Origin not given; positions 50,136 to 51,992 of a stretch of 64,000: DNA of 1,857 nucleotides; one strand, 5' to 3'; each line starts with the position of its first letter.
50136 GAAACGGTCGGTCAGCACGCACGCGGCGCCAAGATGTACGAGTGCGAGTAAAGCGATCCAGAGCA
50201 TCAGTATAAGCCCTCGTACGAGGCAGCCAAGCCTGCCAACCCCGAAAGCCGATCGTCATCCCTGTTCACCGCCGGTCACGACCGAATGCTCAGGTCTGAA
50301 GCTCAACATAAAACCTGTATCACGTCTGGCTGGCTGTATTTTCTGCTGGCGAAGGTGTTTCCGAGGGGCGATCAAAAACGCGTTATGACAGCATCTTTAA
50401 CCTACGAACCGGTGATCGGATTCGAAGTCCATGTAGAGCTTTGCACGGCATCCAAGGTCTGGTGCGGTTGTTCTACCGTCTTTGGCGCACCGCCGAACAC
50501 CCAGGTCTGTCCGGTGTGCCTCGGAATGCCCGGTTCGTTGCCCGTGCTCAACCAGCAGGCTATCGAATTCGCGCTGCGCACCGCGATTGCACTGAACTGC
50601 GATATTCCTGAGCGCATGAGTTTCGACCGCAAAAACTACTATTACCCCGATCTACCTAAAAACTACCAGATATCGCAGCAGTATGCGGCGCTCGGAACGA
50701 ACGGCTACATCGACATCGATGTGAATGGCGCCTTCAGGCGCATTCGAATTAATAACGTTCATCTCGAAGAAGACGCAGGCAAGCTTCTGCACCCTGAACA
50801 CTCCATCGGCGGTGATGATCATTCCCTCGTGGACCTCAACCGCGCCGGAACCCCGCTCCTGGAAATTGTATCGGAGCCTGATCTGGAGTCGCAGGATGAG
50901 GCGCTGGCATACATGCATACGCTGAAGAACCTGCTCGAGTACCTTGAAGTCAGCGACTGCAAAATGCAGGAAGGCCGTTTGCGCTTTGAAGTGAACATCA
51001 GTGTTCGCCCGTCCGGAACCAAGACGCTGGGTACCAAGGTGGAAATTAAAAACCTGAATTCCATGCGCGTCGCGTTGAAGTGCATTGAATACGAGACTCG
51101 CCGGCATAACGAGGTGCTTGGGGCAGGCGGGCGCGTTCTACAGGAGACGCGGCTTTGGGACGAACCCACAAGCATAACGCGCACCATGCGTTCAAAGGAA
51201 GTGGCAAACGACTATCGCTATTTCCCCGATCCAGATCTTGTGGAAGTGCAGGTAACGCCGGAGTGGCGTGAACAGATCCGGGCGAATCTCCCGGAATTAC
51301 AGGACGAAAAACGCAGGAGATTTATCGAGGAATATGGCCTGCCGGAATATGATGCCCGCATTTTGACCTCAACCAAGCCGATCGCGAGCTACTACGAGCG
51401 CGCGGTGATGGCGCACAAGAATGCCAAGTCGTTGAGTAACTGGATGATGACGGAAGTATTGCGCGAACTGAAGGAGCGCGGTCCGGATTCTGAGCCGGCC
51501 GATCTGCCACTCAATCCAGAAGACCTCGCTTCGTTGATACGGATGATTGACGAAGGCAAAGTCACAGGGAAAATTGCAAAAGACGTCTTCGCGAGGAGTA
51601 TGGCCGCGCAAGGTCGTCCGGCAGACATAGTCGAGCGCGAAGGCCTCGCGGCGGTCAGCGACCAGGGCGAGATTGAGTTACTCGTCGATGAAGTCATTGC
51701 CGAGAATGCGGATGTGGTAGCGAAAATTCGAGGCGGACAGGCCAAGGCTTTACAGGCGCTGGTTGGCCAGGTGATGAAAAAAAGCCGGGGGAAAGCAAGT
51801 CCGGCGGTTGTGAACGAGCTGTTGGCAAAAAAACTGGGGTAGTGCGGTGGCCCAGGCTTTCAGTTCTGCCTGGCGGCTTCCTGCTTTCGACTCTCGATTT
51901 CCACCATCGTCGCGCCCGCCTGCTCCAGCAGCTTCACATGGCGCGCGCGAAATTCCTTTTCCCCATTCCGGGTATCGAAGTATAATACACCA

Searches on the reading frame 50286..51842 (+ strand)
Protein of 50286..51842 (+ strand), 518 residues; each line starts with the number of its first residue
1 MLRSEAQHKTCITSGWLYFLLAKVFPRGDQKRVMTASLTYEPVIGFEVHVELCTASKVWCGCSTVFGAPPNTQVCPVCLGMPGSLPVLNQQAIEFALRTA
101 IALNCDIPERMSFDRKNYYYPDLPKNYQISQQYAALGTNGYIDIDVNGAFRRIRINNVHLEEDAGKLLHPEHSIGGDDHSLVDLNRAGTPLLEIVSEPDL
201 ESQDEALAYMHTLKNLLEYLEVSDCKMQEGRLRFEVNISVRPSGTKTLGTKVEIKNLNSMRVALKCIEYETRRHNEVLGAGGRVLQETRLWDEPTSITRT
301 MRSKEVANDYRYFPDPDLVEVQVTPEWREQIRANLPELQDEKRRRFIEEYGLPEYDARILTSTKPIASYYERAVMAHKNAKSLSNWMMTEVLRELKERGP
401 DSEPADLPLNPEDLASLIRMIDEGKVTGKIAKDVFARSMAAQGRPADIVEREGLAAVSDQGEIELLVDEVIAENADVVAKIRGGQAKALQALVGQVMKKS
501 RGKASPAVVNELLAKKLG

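Call 51: search_protein_families(library=pfam, proteins=[window:50286-51842:+], max_evalue=0.00001)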
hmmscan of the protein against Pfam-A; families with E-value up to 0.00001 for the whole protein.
window:50286-51842:+ (518 aa): 2 families
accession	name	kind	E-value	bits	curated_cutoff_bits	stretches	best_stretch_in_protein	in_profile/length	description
PF02934.20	GatB_N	-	1e-113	379.5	23.4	1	43-328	2-276/277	GatB/GatE catalytic domain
PF02637.23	GatB_Yqey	-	1.4e-47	161.8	27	1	369-517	2-148/148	GatB domain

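Call 59: find_homologous_proteins(query=window:50286-51842:+, max_evalue=1e-50)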
Query window:50286-51842:+ (518 aa): 8000 proteins with E <= 1e-50 among 8000 candidates; the best 120 are listed.
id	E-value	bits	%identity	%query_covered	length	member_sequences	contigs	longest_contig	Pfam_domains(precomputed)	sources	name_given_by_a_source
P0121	0.0e+0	1094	100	94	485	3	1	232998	PF02637.24,PF02934.21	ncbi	ncbi:MAG: Asp-tRNA(Asn)/Glu-tRNA(Gln) amidotransferase subunit GatB [Candidatus Sumerlaeaceae bacter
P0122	2.8e-271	918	83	93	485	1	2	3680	PF02637.24,PF02934.21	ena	-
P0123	3.5e-268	908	81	94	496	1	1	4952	PF02637.24,PF02934.21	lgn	-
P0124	1.3e-262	890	77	97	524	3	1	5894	PF02637.24,PF02934.21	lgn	-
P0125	9.8e-240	814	74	92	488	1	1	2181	PF02637.24,PF02934.21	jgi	jgi:aspartyl-tRNA(Asn)/glutamyl-tRNA(Gln) amidotransferase subunit B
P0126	2.3e-239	813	71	96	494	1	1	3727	PF02637.24,PF02934.21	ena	-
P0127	2.8e-238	809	74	92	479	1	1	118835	PF02637.24,PF02934.21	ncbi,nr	ncbi:MAG: Asp-tRNA(Asn)/Glu-tRNA(Gln) amidotransferase subunit GatB [Candidatus Sumerlaeaceae bacter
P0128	3.2e-238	809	72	92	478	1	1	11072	PF02637.24,PF02934.21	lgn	-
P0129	7.0e-238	808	81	85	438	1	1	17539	PF02637.24,PF02934.21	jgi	jgi:aspartyl-tRNA(Asn)/glutamyl-tRNA(Gln) amidotransferase subunit B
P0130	7.4e-238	808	72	92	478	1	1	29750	PF02637.24,PF02934.21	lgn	-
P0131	5.9e-236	802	72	94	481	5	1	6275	PF02637.24,PF02934.21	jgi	jgi:aspartyl-tRNA(Asn)/glutamyl-tRNA(Gln) amidotransferase subunit B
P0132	7.4e-236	801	72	92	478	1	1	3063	PF02637.24,PF02934.21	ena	-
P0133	6.0e-234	795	73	92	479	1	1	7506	PF02637.24,PF02934.21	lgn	-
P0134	7.5e-234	795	73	92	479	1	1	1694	PF02637.24,PF02934.21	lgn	-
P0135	1.0e-233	794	72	93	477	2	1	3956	PF02637.24,PF02934.21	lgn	-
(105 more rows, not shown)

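Call 60: find_encoding_contigs(protein=P0121, flank=10000, max_places=3)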
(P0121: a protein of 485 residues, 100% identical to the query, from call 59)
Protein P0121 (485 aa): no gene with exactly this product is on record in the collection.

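Call 79: find_encoding_contigs(protein=window:50286-51842:+, flank=10000, max_places=4)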
Protein window:50286-51842:+ (518 aa): 1 contig read that carries it; 1 place shown.
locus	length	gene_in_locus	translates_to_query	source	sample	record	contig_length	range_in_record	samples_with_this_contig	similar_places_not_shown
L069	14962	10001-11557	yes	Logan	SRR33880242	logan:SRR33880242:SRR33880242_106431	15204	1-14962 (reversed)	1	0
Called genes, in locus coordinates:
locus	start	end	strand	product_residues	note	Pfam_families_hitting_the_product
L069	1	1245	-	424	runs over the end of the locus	PF12704:MacB_PCD, PF02687:FtsX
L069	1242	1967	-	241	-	PF02463:SMC_N (faint), PF00005:ABC_tran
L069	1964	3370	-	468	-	PF25989:YknX_C (faint), PF25917:BSH_RND (weak), PF25876:HH_MFP_RND (weak), PF25954:Beta-barrel_RND_2 (weak), PF25990:Beta-barrel_YknX (weak), PF26002:Beta-barrel_AprE (weak)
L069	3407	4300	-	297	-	PF14080:DUF4261 (faint)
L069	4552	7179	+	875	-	PF08448:PAS_4, PF01590:GAF, PF13185:GAF_2, PF00989:PAS, PF08447:PAS_3, PF08448:PAS_4, PF13426:PAS_9, PF00990:GGDEF, +3 more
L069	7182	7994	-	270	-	-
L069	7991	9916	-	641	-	-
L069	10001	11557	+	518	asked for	PF02934:GatB_N, PF02637:GatB_Yqey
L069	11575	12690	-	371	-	PF00498:FHA, PF13185:GAF_2 (weak)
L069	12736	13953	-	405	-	-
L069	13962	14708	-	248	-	PF13847:Methyltransf_31 (weak), PF08241:Methyltransf_11, PF13649:Methyltransf_25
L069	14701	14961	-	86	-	?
